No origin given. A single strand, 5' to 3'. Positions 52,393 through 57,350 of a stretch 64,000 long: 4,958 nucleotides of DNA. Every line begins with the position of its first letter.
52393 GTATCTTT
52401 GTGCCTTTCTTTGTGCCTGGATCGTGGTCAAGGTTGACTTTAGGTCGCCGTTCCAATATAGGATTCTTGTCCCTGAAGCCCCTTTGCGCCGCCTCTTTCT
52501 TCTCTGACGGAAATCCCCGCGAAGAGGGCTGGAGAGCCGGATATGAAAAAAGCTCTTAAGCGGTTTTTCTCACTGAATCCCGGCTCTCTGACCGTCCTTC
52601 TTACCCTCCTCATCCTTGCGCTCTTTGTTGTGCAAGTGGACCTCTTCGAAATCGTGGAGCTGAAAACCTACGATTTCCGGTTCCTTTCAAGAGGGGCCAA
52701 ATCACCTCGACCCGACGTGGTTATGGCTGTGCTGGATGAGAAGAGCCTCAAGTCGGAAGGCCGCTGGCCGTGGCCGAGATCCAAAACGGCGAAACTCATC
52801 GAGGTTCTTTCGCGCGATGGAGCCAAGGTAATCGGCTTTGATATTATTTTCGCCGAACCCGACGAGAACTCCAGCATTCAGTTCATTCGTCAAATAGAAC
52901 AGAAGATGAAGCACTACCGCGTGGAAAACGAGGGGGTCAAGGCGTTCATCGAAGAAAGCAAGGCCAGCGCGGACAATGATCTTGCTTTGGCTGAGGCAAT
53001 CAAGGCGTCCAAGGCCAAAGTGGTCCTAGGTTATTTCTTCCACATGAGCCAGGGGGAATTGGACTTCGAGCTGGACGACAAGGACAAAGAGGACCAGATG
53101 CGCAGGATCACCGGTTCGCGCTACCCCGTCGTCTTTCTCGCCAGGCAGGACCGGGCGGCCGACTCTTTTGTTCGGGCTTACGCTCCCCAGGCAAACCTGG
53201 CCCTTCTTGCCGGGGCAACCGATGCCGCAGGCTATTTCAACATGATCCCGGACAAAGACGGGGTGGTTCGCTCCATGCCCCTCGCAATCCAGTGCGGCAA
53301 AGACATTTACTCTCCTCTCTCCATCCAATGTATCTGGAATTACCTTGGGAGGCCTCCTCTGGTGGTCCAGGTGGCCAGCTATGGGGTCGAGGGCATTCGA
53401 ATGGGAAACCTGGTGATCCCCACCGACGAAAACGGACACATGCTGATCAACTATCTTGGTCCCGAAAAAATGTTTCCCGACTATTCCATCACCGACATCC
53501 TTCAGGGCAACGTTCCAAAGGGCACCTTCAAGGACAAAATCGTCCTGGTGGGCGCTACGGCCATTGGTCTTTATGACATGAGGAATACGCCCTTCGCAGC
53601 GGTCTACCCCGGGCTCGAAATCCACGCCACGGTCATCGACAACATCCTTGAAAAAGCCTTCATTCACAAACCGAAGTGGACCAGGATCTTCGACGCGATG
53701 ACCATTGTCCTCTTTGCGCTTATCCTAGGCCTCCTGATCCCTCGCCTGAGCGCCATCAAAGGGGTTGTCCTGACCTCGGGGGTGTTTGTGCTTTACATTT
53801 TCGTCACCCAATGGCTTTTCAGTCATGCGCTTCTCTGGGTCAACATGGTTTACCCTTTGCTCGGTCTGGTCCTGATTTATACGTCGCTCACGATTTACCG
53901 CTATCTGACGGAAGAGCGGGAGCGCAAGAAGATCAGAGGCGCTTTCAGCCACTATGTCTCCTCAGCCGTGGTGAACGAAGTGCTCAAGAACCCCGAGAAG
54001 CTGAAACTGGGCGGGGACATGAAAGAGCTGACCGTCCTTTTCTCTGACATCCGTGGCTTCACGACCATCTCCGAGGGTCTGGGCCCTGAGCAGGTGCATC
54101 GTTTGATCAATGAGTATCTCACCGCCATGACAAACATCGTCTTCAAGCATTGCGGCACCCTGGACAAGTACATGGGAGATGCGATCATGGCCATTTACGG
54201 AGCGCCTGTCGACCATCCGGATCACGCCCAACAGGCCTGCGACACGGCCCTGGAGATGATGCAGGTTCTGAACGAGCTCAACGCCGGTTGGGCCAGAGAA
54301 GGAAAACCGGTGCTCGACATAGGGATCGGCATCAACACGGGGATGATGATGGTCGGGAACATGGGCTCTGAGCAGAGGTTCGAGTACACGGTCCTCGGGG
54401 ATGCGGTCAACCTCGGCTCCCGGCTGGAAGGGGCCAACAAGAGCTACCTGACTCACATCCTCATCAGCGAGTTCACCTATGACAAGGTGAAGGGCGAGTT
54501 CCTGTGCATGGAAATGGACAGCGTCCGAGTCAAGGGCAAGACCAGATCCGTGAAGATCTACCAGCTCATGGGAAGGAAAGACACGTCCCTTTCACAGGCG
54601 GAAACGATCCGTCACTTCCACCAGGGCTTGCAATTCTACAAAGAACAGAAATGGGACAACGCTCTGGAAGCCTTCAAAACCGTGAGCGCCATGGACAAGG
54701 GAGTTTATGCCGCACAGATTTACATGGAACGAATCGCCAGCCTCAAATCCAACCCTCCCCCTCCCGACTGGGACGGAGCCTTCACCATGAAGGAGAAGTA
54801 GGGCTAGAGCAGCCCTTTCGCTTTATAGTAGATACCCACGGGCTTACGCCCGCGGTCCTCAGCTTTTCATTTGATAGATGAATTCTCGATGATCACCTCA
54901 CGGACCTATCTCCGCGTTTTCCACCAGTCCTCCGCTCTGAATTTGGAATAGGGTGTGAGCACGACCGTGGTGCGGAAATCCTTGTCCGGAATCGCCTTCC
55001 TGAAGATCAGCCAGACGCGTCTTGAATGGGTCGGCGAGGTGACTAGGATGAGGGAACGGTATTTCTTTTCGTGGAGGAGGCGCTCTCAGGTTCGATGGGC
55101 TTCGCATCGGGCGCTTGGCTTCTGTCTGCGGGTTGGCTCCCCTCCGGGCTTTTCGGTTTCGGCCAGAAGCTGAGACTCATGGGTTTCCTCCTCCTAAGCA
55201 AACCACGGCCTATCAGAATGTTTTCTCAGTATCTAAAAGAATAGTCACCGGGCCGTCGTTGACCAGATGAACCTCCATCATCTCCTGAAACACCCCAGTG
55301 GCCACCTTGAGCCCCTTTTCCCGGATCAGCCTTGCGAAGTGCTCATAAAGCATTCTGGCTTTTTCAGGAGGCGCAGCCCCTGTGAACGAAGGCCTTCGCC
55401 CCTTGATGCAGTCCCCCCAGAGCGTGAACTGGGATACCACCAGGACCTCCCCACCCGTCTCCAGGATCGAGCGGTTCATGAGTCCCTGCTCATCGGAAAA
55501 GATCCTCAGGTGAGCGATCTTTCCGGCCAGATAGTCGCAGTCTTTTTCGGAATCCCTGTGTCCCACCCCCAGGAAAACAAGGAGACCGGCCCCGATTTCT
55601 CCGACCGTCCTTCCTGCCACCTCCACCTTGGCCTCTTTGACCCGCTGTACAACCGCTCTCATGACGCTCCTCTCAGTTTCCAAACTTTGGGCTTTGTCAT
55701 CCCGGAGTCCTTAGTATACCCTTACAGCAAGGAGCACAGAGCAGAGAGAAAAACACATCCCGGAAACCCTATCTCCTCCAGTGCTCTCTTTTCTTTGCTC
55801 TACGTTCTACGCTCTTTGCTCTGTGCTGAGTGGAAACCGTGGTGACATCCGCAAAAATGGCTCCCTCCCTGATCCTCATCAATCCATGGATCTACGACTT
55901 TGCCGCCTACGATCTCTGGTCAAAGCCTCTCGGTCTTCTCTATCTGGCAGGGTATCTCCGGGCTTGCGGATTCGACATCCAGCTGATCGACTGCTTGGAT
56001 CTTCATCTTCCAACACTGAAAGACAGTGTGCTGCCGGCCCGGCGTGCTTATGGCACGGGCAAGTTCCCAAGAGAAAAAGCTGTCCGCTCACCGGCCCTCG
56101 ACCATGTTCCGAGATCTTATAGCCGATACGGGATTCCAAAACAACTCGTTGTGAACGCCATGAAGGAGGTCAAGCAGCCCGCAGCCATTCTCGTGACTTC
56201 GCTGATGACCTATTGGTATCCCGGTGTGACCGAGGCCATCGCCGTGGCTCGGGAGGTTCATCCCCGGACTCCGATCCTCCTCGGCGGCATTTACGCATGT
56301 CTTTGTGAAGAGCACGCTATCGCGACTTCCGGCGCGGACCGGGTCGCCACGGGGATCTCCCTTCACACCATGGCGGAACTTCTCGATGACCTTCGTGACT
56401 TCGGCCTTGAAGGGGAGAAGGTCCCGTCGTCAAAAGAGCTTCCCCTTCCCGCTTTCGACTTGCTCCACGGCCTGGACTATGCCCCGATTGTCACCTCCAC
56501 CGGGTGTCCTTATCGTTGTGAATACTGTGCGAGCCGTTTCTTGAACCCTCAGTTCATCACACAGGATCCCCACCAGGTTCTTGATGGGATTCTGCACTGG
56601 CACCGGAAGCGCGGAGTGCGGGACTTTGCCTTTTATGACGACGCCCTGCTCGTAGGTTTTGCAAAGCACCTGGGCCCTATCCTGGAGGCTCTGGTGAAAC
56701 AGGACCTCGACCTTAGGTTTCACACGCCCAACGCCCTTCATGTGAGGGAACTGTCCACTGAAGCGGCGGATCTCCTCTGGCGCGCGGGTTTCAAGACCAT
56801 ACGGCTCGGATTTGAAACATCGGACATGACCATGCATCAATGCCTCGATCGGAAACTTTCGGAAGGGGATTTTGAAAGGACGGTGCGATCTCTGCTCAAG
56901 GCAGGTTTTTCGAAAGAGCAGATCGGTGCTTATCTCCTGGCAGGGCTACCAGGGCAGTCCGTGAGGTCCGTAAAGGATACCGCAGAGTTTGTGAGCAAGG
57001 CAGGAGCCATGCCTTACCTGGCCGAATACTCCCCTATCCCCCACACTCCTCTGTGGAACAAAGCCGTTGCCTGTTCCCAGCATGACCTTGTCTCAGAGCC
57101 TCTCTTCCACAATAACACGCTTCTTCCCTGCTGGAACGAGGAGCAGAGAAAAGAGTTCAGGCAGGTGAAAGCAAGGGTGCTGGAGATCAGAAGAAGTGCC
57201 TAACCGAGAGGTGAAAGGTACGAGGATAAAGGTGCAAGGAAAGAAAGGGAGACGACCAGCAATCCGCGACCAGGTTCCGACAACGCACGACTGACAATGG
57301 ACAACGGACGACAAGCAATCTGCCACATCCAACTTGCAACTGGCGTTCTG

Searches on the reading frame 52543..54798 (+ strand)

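Call 42: search_protein_families(library=pfam, proteins=[window:52543-54798:+], max_evalue=0.0001)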
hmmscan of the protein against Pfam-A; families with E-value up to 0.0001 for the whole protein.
window:52543-54798:+ (752 aa): 2 families
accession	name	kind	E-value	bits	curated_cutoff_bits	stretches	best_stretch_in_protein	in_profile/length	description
PF05226.16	CHASE2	-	4.1e-64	217.1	26.3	1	23-397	5-256/257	CHASE2 domain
PF00211.25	Guanylate_cyc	-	3.5e-27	95.6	21.9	1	494-676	7-182/183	Adenylate and Guanylate cyclase catalytic domain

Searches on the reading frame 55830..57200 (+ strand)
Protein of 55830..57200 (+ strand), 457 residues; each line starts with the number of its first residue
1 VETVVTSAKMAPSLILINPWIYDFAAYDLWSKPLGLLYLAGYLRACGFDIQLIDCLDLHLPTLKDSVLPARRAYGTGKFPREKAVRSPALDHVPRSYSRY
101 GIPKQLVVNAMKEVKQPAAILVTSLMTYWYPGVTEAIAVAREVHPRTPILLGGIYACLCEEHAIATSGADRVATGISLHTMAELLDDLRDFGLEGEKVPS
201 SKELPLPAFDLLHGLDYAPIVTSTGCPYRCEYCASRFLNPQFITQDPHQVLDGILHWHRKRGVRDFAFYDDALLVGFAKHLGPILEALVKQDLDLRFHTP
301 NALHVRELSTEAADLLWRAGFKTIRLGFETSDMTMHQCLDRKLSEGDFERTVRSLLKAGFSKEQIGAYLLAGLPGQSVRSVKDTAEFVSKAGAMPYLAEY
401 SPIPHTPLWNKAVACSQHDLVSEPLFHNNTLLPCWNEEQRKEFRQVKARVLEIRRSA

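Call 42: search_protein_families(library=pfam, proteins=[window:55830-57200:+], max_evalue=0.0001)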
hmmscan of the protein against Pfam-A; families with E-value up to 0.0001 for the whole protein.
window:55830-57200:+ (457 aa): 2 families
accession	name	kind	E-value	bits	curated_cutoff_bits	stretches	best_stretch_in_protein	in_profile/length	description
PF04055.27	Radical_SAM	-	2.1e-13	51.2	29.5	1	220-388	1-166/166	Radical SAM superfamily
PF02310.24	B12-binding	-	4.6e-10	39.8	32.1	1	108-182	44-118/121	B12 binding domain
